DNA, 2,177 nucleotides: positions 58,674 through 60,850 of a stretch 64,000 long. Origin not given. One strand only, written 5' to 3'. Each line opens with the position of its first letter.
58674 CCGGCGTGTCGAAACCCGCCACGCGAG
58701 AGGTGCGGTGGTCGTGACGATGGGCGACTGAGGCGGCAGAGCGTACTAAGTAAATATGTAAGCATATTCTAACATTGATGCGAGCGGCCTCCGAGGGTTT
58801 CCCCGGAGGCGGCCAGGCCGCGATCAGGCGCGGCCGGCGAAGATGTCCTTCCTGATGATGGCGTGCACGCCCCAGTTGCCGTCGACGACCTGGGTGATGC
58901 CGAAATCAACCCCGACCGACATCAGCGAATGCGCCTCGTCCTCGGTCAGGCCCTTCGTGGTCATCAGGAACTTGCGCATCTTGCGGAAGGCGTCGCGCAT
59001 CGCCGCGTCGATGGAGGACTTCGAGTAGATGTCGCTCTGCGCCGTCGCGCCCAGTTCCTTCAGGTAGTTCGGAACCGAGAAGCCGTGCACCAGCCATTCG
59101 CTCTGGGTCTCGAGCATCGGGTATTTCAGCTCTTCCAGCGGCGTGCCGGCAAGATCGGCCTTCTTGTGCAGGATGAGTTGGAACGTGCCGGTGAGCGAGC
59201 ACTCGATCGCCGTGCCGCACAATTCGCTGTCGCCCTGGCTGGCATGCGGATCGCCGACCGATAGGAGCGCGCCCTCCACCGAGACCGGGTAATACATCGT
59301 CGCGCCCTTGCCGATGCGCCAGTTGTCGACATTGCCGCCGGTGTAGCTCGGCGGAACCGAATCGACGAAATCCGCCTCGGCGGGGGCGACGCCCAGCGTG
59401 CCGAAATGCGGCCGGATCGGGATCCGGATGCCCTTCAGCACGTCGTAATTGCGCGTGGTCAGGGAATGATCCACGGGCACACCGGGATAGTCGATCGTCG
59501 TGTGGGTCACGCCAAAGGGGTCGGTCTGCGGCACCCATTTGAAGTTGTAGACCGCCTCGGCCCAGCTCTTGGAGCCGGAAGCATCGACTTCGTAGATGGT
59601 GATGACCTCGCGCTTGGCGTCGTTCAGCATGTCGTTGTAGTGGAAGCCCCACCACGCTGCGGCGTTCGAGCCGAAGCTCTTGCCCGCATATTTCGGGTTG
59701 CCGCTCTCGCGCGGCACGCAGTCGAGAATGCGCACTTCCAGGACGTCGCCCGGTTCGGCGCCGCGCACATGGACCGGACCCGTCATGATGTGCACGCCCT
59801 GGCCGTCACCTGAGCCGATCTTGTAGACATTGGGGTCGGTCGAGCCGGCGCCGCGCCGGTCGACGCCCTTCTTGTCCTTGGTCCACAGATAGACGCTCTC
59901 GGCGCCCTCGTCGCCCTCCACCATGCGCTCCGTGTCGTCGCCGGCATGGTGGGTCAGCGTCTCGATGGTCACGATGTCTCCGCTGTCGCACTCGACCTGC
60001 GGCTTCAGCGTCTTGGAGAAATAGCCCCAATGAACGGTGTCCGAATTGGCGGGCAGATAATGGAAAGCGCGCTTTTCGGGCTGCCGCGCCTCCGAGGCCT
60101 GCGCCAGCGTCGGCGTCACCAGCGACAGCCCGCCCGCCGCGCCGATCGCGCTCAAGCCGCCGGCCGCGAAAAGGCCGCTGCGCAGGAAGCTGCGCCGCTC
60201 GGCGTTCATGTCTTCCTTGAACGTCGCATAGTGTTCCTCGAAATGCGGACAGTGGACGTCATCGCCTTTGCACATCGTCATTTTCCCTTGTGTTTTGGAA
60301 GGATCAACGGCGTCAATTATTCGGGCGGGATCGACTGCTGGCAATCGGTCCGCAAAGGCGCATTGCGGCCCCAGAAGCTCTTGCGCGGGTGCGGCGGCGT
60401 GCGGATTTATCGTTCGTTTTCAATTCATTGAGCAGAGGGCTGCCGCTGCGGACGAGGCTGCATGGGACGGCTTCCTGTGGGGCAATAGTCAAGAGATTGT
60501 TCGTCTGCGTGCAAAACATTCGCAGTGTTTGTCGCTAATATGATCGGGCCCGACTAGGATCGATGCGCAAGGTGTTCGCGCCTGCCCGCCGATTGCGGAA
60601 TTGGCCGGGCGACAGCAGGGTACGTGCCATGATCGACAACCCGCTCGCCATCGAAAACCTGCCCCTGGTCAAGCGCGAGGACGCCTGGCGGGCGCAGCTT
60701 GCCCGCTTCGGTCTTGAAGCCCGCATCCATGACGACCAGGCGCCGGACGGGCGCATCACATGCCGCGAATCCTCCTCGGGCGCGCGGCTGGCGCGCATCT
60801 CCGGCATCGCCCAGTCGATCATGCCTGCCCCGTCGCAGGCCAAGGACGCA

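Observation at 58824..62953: AraC regulator fused to a full acetamidase/formamidase domain, divergent from a Tat-exported paralogue of the same enzyme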

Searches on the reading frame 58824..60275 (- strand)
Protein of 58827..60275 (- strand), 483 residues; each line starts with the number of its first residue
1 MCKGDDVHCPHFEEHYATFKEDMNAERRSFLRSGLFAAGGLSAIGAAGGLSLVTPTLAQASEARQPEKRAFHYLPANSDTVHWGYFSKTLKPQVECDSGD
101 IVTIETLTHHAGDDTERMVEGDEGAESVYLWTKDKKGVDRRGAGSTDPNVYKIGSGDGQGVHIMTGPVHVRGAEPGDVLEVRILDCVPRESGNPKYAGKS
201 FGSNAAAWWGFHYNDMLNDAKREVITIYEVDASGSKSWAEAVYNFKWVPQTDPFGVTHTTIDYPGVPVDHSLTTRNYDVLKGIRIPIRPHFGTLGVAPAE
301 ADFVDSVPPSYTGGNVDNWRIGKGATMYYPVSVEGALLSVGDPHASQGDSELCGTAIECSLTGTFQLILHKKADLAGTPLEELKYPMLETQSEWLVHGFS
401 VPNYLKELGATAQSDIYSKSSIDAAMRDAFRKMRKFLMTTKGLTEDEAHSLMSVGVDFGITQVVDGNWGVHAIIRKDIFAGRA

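Call 3: search_protein_families(library=pfam, proteins=[window:58827-60212:-], max_evalue=0.01)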
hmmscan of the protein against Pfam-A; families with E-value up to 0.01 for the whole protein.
window:58827-60212:- (462 aa): 1 family
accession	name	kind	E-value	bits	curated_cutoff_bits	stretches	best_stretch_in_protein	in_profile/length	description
PF03069.20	FmdA_AmdA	-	8.7e-34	117.5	27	1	138-458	62-371/373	Acetamidase/Formamidase family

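Call 4: search_protein_families(library=ncbifam, proteins=[window:58827-60212:-], max_evalue=0.01)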
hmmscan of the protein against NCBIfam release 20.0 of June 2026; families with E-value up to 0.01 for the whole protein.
window:58827-60212:- (462 aa): 1 family
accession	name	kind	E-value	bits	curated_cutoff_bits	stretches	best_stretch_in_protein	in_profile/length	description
NF045496.1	FormamaseFmdA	equivalog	2e-19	69.6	500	2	283-338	212-268/407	formamidase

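Call 9: search_solved_structures(query=window:58824-60209:-, max_evalue=0.01, show_alignments=2)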
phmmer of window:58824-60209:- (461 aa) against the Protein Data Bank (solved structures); distinct sequences matched with E-value up to 0.01: 6.
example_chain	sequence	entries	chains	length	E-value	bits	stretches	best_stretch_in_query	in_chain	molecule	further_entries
3b9t_A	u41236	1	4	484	1.2e-206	690.1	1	5-460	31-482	Twin-arginine translocation pathway signal protein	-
2f4l_A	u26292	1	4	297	6e-25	91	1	258-459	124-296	acetamidase, putative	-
5ubu_A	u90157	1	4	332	1.2e-22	83.4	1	263-358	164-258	Putative acetamidase/formamidase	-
2ii1_A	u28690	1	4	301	1.1e-20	77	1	259-349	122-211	Acetamidase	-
3tkk_A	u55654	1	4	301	2.8e-19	72.4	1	261-337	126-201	Predicted acetamidase/formamidase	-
2wkn_A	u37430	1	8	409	1.5e-15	60.1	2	277-336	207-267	FORMAMIDASE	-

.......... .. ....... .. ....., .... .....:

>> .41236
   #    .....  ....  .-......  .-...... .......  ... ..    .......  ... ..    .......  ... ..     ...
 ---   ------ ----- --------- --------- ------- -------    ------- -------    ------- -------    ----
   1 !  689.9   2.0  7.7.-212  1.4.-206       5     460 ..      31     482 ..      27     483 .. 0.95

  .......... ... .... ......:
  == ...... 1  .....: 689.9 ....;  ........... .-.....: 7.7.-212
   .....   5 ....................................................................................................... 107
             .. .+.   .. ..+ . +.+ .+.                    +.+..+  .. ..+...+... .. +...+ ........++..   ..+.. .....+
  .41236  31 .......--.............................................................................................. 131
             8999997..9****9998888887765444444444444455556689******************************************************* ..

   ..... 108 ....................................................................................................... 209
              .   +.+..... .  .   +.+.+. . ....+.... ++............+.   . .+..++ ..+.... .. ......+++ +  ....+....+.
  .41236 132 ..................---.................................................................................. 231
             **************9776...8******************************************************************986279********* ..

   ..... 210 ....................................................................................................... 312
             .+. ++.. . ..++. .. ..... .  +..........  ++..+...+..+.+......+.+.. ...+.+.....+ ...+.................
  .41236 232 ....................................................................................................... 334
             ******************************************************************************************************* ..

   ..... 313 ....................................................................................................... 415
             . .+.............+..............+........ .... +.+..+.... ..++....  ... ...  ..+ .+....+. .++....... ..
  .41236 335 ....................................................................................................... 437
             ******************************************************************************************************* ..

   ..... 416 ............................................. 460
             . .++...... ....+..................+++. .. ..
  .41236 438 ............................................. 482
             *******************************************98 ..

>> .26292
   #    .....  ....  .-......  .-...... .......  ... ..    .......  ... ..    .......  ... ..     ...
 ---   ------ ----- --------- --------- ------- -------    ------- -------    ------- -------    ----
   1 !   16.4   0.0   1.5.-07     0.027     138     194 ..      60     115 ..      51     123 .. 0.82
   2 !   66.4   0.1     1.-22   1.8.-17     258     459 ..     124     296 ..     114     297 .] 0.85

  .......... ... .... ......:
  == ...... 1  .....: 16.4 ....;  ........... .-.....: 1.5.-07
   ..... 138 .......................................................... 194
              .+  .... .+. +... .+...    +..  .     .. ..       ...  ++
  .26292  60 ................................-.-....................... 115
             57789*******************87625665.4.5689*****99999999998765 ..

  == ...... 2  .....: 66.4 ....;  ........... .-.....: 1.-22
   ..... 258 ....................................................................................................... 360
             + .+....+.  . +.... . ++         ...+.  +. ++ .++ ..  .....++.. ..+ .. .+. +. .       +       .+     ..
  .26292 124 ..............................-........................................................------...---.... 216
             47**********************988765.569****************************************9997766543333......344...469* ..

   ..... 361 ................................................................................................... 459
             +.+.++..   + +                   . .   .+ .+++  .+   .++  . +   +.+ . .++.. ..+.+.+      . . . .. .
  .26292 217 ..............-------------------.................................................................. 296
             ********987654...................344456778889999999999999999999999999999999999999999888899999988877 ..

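Call 47: find_homologous_proteins(query=window:58827-60275:-, max_evalue=1e-50)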
Query window:58827-60275:- (483 aa): 5243 proteins with E <= 1e-50 among 8000 candidates; the best 120 are listed.
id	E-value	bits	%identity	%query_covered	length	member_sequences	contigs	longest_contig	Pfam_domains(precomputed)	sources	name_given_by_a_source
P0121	0.0e+0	1130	100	100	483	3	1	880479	PF03069.21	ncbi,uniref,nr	ncbi:acetamidase/formamidase family protein [Oricola sp.]|uniref:acetamidase/formamidase family prot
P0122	0.0e+0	1080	94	100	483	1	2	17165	PF03069.21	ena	-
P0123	1.6e-289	979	84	100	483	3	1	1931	PF03069.21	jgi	jgi:acetamidase/formamidase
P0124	1.4e-288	975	85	100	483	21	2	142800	PF03069.21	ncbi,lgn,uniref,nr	ncbi:Acetamidase/formamidase [Pseudooceanicola antarcticus]|uniref:Acetamidase n=1 Tax=Pseudooceanic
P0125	9.6e-288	973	84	100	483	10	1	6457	PF03069.21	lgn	-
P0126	1.1e-286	969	83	100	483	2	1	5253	PF03069.21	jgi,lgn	jgi:acetamidase/formamidase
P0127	1.3e-285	966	83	100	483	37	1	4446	PF03069.21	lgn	-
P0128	3.4e-285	964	84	100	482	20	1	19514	PF03069.21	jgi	jgi:acetamidase/formamidase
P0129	4.0e-285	964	84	100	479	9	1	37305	PF03069.21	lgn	-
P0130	3.1e-281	951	82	100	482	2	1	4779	PF03069.21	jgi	jgi:acetamidase/formamidase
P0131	6.5e-280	947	82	100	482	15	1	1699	PF03069.21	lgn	-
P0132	4.6e-279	944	81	100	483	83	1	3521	PF03069.21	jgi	jgi:acetamidase/formamidase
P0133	1.8e-278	942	81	100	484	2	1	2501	PF03069.21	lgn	-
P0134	2.4e-278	942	81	100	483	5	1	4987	PF03069.21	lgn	-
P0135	1.7e-277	939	81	100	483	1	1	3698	PF03069.21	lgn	-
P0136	8.8e-277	937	81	100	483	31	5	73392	PF03069.21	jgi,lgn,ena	-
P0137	1.4e-276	936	82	100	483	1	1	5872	PF03069.21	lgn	-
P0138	1.5e-276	936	82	100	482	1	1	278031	PF03069.21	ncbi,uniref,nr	ncbi:acetamidase/formamidase family protein [Mangrovicella endophytica]|uniref:acetamidase/formamida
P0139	1.5e-276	936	83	100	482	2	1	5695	PF03069.21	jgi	-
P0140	4.0e-276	934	81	100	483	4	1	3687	PF03069.21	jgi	jgi:acetamidase/formamidase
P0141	7.1e-276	934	81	100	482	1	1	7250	PF03069.21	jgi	jgi:acetamidase/formamidase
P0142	7.2e-276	934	81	100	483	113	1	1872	PF03069.21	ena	-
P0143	1.6e-275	932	81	100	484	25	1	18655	PF03069.21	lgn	-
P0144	2.3e-275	932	81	100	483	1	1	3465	PF03069.21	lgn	-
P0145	1.7e-274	929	80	100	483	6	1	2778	PF03069.21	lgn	-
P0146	1.7e-273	926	79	100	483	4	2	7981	PF03069.21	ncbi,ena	-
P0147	1.1e-272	923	79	100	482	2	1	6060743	PF03069.21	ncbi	-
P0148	3.4e-272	921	80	100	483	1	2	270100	PF03069.21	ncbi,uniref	ncbi:acetamidase/formamidase family protein [Azospirillum sp. ST 5-10]|uniref:acetamidase/formamidas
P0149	2.1e-270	916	80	100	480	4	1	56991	PF03069.21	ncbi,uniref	ncbi:acetamidase/formamidase family protein [Methylopila musalis]|uniref:Acetamidase/formamidase fam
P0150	1.1e-269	913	79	100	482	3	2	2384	PF03069.21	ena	-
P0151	1.1e-269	913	79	100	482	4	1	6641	PF03069.21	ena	-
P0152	1.1e-268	910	83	96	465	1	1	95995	PF03069.21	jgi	jgi:acetamidase/formamidase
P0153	4.0e-263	892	77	100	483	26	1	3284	PF03069.21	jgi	jgi:acetamidase/formamidase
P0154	9.0e-263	890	77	100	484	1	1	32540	PF03069.21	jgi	jgi:acetamidase/formamidase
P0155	2.2e-260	883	77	100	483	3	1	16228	PF03069.21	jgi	jgi:acetamidase/formamidase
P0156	2.1e-259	879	76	100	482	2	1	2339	PF03069.21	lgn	-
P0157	2.8e-258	876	76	100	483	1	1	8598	PF03069.21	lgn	-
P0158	3.2e-258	875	75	100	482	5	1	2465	PF03069.21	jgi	jgi:acetamidase/formamidase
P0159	4.8e-257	871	79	96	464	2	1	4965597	PF03069.21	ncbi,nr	ncbi:acetamidase/formamidase family protein [Marinivivus vitaminiproducens]|nr:acetamidase/formamida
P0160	7.4e-257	871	76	100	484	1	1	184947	PF03069.21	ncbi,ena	-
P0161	1.1e-256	870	75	100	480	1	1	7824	PF03069.21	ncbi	ncbi:MAG: acetamidase/formamidase family protein [Hyphomicrobiaceae bacterium]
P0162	4.7e-256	868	75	100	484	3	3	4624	PF03069.21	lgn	-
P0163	6.1e-256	868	76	100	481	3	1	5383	PF03069.21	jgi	jgi:acetamidase/formamidase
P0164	6.4e-256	868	75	99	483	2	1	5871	PF03069.21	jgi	jgi:acetamidase/formamidase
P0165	7.4e-256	868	75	100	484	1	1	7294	PF03069.21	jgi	jgi:acetamidase/formamidase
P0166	7.8e-256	867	75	99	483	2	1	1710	PF03069.21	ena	-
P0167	2.5e-254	863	74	100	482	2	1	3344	PF03069.21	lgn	-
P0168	7.8e-254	861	75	100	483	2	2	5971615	PF03069.21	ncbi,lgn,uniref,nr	ncbi:acetamidase/formamidase family protein [Pseudorhodoplanes sinuspersici]|uniref:Acetamidase n=1 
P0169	2.9e-253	859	75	99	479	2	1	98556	PF03069.21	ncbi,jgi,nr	ncbi:MAG TPA: acetamidase/formamidase family protein [Hyphomicrobiaceae bacterium]|jgi:acetamidase/f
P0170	3.1e-253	859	74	100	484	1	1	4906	PF03069.21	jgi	jgi:acetamidase/formamidase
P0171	4.1e-253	859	74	100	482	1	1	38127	PF03069.21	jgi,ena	-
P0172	5.2e-253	858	73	100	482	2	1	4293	PF03069.21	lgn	-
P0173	6.9e-253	858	75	100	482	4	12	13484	PF03069.21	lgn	-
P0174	8.1e-253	858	73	100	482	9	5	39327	PF03069.21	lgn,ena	-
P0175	1.0e-252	857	73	100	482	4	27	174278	PF03069.21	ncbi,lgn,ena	-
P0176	1.8e-252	856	73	100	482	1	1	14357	PF03069.21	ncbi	-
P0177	2.3e-252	856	74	100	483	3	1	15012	PF03069.21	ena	-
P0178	2.4e-252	856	73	100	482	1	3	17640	PF03069.21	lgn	-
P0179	2.4e-252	856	73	100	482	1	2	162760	PF03069.21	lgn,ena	-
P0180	2.6e-252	856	74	100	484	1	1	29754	PF03069.21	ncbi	-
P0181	4.2e-252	855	74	99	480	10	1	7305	PF03069.21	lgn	-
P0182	9.8e-252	854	72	100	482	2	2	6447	PF03069.21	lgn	-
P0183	1.1e-251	854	72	100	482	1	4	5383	PF03069.21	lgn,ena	-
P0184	3.3e-251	852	72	100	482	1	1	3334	PF03069.21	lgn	-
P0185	3.4e-251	852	72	100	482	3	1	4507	PF03069.21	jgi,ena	-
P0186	3.9e-251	852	72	100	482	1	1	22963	PF03069.21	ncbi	-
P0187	9.6e-251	851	74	100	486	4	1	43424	PF03069.21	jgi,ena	-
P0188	1.1e-250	851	74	100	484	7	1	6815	PF03069.21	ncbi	-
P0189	1.8e-250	850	73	100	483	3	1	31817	PF03069.21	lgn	-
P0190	2.5e-250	849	74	100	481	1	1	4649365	PF03069.21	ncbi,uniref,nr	ncbi:acetamidase/formamidase family protein [Polymorphum gilvum]|uniref:Transcriptional regulator, A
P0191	2.8e-250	849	74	100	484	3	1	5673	PF03069.21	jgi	jgi:acetamidase/formamidase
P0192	4.3e-250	849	72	100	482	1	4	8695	PF03069.21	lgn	-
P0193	1.0e-249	847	74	100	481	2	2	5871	PF03069.21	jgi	jgi:acetamidase/formamidase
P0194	8.5e-249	844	73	100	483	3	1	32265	PF03069.21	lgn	-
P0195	1.3e-248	844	73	100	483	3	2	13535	PF03069.21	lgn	-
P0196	3.4e-248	842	73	100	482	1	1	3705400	PF03069.21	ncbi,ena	-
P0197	6.3e-248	841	73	100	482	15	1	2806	PF03069.21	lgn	-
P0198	2.9e-247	839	73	100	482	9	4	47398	PF03069.21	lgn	-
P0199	7.3e-247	838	72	100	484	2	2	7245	PF03069.21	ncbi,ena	-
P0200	7.3e-247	838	73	99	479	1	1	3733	PF03069.21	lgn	-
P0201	8.9e-247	838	73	100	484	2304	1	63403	PF03069.21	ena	-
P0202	2.5e-246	836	73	100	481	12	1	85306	PF03069.21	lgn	-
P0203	4.1e-246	835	72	100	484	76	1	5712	PF03069.21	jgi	jgi:acetamidase/formamidase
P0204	1.4e-245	834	73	100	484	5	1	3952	PF03069.21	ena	-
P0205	4.7e-245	832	73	100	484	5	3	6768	PF03069.21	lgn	-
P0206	1.4e-244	830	73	100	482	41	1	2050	PF03069.21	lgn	-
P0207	2.6e-244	829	73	100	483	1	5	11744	PF03069.21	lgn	-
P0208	2.9e-244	829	72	100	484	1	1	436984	PF03069.21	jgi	jgi:acetamidase/formamidase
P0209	5.4e-244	828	72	100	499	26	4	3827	PF03069.21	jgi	jgi:acetamidase/formamidase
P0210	6.4e-244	828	73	100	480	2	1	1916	PF03069.21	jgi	jgi:acetamidase/formamidase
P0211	1.2e-243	827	74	100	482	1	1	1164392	PF03069.21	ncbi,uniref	ncbi:acetamidase/formamidase family protein [Terrihabitans sp. B22-R8]|uniref:acetamidase/formamidas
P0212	9.3e-243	824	71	100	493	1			PF03069.21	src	-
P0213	2.6e-241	820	71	100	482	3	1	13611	PF03069.21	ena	-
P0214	2.7e-241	820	72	100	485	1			PF03069.21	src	-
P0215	3.1e-241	819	72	100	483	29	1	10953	PF03069.21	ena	-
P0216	5.7e-241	818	72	99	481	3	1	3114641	PF03069.21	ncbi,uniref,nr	ncbi:hypothetical protein IZ6_19690 [Terrihabitans soli]|uniref:Acetamidase n=1 Tax=Terrihabitans so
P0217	1.6e-240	817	71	100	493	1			PF03069.21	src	-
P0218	2.0e-240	817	71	99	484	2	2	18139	PF03069.21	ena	-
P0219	2.3e-240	816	71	99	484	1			PF03069.21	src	-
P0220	7.0e-240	815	72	99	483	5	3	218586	PF03069.21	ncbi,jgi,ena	-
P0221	1.6e-239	814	72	100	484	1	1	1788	PF03069.21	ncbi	-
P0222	1.8e-239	814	73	99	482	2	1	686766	PF03069.21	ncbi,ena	-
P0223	2.3e-239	813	70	100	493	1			PF03069.21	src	-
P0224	5.7e-239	812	71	100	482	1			PF03069.21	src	-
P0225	3.0e-238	809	72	100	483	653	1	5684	PF03069.21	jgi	jgi:acetamidase/formamidase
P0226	4.4e-238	809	72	99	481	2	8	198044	PF03069.21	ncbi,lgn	ncbi:acetamidase/formamidase family protein [Methylobacterium sp. JK268]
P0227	5.6e-238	809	71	100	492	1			PF03069.21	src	-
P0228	2.9e-237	806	72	99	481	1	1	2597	PF03069.21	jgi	-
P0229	3.6e-237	806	72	99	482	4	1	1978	PF03069.21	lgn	-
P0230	8.1e-237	805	70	100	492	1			PF03069.21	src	-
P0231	1.7e-236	804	70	100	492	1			PF03069.21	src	-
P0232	5.0e-236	802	70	100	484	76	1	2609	PF03069.21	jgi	jgi:acetamidase/formamidase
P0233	7.7e-236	802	70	100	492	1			PF03069.21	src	-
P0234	7.8e-236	802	72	99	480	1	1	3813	PF03069.21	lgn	-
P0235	8.5e-236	801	72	99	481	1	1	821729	PF03069.21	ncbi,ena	-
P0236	8.7e-236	801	71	99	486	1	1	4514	PF03069.21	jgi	jgi:acetamidase/formamidase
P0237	9.0e-236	801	72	100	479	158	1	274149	PF03069.21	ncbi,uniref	ncbi:acetamidase/formamidase family protein [Methylorubrum thiocyanatum]|uniref:acetamidase/formamid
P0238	1.0e-235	801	70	100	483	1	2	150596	PF03069.21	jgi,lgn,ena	jgi:acetamidase/formamidase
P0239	1.4e-235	801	78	88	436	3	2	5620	PF03069.21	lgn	-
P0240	1.6e-235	801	76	90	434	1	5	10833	PF03069.21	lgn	-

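Call 57: predict_structure(alignment_id=A3)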
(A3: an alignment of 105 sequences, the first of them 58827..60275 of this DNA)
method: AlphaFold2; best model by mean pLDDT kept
length: 483 residues; sequences in the alignment: 105
mean_pLDDT: 84.3   pTM: 0.84
mean pLDDT of the five models: 84.3, 83.3, 82.5, 78.8, 77.3
residues with pLDDT >= 90: 250; 70-90: 166; 50-70: 35; < 50: 32
segments of 3 or more residues with pLDDT < 50: 23-49
pLDDT, mean of each block of 10 residues (from residue 1): 69 73 46 34 37 91 93 98 90 98 96 95 97 91 82 81 93 97 95 96 82 75 89 87 94 90 83 94 89 86 73 66 93 94 74 71 98 94 89 90 81 80 91 93 95 92 69 90 67
secondary structure, 60 per line:
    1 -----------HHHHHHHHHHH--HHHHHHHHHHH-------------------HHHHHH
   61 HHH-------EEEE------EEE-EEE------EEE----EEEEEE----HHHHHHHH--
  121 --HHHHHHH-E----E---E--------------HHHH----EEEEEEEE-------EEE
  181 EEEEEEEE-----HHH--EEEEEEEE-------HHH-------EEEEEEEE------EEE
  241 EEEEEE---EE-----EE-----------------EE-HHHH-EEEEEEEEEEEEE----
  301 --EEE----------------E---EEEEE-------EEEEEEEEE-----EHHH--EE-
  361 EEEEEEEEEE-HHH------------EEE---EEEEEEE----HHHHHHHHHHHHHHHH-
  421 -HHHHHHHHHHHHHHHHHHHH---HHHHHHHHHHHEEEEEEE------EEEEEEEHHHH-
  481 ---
elements in order: H12-22 H25-35 H55-63 E71-74 E81-83 E85-87 E94-96 E101-106 H111-118 H123-129 H155-158 E163-170 E178-188 E199-206 E224-231 E238-246 H279-282 E284-296 E303-305 E326-330 E338-346 E361-370 E387-389 E393-399 H404-419 H422-441 H445-455 E456-462 E469-475 H476-479

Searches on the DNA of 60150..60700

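Call 56: search_rna_families(source=window, start=60150, end=60700, threshold=evalue, max_evalue=1)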
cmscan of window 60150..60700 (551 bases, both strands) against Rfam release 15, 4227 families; matches with E-value up to 1: 0.
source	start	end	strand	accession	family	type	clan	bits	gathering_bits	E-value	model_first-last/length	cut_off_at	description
